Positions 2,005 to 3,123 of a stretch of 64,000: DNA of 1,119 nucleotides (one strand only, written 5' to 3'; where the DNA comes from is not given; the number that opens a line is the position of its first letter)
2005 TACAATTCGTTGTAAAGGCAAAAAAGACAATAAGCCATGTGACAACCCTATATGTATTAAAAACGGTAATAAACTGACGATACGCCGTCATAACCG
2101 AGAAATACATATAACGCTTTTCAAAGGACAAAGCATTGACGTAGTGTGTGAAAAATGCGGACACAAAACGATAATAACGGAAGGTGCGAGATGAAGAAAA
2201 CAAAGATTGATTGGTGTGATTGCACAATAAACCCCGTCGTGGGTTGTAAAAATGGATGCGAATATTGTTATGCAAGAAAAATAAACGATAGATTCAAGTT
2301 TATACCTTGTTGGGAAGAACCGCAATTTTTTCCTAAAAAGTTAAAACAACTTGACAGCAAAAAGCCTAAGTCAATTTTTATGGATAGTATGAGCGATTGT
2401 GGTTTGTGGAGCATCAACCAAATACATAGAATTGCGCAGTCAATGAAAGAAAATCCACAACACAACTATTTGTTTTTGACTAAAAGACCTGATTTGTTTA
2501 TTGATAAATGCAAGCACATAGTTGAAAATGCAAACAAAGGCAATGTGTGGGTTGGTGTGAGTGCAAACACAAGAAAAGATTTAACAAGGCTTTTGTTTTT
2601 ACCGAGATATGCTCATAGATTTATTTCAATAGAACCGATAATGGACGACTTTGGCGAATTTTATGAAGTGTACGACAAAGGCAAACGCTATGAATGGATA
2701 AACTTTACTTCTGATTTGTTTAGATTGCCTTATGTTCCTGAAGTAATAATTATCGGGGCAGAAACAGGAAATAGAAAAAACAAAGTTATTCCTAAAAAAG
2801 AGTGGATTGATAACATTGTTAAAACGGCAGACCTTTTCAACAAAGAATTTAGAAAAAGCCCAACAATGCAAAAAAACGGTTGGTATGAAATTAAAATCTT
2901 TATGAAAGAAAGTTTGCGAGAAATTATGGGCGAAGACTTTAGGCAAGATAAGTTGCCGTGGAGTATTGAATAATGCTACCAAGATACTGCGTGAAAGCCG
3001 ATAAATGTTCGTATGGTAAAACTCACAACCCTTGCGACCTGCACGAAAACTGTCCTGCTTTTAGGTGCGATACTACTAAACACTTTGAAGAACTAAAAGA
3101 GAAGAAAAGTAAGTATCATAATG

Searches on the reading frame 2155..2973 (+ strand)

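Call 39: search_protein_families(library=pfam, proteins=[window:2155-2973:+], max_evalue=0.05)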
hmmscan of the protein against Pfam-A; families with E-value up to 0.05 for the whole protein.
window:2155-2973:+ (272 aa): 3 families
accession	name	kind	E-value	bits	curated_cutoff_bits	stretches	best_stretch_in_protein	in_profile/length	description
PF07505.17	DUF5131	-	3.4e-30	105.8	28.9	1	15-232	1-210/243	Protein of unknown function (DUF5131)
PF04055.27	Radical_SAM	-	0.00051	20.7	29.5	1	25-143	1-115/166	Radical SAM superfamily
PF14949.11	ARF7EP_C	-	0.047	14.8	27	0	5-43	49-85/103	ARF7 effector protein C-terminus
